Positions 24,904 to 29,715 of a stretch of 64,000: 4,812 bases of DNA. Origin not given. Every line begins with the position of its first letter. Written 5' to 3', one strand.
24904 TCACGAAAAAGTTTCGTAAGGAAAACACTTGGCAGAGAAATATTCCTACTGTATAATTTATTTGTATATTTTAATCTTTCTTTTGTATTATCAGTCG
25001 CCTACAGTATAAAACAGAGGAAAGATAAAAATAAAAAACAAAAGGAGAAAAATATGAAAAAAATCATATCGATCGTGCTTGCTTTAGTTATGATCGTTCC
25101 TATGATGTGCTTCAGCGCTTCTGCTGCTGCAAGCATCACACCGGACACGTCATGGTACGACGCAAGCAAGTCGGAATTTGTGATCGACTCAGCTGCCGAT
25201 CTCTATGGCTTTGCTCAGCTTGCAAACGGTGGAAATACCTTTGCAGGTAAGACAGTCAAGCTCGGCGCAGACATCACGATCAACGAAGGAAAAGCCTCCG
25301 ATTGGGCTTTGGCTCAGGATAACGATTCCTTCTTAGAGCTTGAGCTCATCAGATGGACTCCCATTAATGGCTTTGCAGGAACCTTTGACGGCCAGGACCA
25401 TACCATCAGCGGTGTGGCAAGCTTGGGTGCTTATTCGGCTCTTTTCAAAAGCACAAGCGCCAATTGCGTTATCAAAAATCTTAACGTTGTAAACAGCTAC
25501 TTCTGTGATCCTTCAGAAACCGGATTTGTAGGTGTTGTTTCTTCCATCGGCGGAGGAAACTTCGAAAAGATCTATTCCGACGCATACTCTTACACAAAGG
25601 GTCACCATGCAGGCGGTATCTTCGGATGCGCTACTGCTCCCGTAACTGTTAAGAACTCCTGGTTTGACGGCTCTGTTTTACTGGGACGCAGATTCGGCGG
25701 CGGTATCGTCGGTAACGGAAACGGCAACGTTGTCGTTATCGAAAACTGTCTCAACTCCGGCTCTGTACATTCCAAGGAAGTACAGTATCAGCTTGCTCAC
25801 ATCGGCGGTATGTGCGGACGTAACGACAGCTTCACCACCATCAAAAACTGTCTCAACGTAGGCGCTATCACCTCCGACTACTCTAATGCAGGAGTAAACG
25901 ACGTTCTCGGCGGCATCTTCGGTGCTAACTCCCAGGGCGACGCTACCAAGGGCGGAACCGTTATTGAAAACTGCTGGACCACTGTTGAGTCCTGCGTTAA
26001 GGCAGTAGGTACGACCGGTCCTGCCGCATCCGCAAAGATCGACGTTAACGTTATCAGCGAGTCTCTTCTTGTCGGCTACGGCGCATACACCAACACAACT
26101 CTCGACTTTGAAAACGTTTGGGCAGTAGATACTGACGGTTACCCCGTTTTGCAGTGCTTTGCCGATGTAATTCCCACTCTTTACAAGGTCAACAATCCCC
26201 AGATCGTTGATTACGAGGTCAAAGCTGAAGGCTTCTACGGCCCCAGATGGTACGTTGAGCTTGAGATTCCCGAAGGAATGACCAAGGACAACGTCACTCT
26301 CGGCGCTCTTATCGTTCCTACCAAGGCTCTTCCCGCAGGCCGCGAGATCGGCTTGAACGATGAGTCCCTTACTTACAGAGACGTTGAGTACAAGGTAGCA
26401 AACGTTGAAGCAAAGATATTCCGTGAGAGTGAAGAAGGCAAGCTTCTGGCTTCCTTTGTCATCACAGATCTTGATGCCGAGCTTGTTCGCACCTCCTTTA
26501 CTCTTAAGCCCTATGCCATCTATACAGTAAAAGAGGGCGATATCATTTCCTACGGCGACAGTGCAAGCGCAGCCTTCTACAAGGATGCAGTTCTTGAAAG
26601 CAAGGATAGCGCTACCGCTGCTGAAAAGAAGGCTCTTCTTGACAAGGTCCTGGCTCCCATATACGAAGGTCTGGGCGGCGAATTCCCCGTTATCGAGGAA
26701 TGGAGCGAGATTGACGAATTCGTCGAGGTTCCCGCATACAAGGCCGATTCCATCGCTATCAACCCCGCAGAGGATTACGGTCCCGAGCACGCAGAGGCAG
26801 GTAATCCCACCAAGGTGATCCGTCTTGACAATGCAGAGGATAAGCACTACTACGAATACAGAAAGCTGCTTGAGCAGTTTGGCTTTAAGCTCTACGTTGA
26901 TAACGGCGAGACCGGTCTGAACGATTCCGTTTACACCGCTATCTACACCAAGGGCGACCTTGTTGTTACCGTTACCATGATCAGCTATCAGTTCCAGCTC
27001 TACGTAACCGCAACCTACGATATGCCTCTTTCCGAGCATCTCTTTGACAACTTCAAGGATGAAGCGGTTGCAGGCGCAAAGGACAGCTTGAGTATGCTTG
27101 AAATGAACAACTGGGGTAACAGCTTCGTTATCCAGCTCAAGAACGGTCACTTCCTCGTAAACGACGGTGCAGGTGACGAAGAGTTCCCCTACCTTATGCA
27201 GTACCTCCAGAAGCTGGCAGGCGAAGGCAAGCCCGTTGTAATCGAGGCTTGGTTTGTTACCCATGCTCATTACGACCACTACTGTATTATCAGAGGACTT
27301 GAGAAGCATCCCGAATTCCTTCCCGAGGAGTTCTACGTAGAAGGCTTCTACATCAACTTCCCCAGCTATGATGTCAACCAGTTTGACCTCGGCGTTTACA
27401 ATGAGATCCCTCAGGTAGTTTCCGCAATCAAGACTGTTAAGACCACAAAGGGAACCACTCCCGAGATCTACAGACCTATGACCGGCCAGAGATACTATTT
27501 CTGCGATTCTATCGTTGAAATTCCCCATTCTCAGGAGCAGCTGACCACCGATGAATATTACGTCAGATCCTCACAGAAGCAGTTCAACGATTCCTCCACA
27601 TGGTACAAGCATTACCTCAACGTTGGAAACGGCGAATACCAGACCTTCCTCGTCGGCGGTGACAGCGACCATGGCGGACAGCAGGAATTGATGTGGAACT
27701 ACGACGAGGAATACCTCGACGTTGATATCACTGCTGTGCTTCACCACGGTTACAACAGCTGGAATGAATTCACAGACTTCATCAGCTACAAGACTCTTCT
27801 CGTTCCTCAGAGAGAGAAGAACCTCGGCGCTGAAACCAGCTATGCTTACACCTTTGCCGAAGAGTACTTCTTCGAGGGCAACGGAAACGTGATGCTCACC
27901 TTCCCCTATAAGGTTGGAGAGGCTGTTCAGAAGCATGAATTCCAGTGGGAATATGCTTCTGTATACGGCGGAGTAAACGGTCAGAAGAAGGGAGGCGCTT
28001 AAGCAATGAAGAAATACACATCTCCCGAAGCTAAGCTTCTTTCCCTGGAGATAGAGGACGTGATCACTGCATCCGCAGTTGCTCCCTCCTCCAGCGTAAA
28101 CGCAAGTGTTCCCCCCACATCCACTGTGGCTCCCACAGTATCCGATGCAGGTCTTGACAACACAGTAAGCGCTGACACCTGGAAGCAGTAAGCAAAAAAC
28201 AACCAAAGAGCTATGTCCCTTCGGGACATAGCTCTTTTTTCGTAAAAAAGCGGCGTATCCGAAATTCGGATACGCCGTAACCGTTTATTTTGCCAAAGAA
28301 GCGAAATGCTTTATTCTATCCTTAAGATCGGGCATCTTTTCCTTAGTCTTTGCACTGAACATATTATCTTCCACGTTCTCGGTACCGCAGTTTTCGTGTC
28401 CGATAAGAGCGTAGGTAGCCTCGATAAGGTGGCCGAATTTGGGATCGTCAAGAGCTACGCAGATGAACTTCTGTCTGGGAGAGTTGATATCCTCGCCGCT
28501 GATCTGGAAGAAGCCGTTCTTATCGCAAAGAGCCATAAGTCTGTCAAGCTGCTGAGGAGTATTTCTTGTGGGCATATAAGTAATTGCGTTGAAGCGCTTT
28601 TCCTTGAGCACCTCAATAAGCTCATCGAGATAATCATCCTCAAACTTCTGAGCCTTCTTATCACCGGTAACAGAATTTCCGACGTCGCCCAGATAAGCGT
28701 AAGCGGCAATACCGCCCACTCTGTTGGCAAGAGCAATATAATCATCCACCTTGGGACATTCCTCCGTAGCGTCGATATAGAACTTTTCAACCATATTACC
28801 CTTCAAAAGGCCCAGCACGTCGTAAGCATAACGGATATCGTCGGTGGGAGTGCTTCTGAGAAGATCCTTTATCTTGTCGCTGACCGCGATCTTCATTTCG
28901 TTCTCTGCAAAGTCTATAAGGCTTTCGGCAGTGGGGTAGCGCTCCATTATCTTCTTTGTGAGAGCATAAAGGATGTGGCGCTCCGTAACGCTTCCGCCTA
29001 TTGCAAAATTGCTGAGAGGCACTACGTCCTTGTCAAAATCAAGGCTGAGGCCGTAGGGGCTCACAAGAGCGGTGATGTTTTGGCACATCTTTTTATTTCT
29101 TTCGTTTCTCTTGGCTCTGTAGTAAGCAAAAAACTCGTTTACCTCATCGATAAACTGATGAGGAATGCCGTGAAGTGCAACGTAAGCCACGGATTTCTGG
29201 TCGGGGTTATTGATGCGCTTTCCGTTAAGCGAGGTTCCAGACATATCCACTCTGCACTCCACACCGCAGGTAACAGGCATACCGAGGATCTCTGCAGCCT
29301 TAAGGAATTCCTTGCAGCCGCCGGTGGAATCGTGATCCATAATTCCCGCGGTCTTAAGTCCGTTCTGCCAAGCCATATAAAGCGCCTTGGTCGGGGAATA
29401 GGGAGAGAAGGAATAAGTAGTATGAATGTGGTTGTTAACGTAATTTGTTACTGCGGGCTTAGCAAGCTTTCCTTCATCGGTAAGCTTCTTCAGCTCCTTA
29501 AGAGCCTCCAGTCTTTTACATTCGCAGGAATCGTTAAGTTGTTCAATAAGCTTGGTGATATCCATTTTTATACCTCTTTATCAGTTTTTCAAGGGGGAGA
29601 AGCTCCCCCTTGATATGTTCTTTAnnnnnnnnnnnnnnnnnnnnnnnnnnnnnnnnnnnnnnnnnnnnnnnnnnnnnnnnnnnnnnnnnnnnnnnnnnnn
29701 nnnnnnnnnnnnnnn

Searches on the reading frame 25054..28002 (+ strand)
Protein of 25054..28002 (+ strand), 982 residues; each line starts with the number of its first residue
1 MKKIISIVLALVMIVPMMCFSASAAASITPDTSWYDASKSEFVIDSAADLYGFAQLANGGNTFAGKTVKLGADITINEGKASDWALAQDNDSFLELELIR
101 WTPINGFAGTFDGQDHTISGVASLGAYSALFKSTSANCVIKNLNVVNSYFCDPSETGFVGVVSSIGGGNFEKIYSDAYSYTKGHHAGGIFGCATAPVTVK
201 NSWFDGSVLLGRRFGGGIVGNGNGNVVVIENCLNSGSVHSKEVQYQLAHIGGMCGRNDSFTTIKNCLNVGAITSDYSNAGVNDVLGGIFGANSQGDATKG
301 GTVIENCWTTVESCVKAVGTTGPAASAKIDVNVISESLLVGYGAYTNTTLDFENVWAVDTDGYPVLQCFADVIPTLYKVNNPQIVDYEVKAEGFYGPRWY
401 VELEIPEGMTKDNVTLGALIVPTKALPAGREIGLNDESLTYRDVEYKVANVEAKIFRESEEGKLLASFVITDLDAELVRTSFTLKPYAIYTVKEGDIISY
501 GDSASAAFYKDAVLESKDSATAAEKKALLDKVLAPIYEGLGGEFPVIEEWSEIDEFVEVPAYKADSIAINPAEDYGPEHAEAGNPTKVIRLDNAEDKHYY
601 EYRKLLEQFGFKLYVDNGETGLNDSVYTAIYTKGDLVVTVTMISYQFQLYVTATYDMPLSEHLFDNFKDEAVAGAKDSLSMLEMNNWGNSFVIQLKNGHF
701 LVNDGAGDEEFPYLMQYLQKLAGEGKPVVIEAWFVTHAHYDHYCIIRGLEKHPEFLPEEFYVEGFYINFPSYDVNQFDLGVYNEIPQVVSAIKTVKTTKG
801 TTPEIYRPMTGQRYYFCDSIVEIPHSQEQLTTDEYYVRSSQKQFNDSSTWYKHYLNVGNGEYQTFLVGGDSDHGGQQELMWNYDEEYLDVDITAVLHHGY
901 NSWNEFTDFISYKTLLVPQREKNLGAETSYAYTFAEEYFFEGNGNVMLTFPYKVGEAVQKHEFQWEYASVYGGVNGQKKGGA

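Call 37: search_protein_families(library=pfam, proteins=[window:25054-28002:+], max_evalue=0.001)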
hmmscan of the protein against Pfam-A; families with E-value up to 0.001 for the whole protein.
window:25054-28002:+ (982 aa): 1 family
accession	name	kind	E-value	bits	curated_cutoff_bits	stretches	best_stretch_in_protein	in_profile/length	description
PF00753.33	Lactamase_B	-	0.00026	21.4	22.7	1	688-756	6-70/196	Metallo-beta-lactamase superfamily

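Call 38: search_protein_families(library=ncbifam, proteins=[window:25054-28002:+], max_evalue=0.01)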
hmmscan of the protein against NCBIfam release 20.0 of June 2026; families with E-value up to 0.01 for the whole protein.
window:25054-28002:+ (982 aa): 1 family
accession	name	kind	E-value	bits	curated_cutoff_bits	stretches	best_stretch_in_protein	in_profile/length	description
NF012229.1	bla_class_B_core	domain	0.00015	21.9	100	1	689-744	16-66/139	metallo-beta-lactamase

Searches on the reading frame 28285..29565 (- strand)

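Call 37: search_protein_families(library=pfam, proteins=[window:28285-29565:-], max_evalue=0.001)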
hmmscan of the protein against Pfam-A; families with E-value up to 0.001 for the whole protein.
window:28285-29565:- (426 aa): 2 families
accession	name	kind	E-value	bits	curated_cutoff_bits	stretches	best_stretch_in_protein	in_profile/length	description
PF02811.25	PHP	-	2.9e-07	31.4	26.4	1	46-169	3-93/164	PHP domain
PF17948.6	DnaT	-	0.00084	19.5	25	0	120-157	8-46/69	DnaT DNA-binding domain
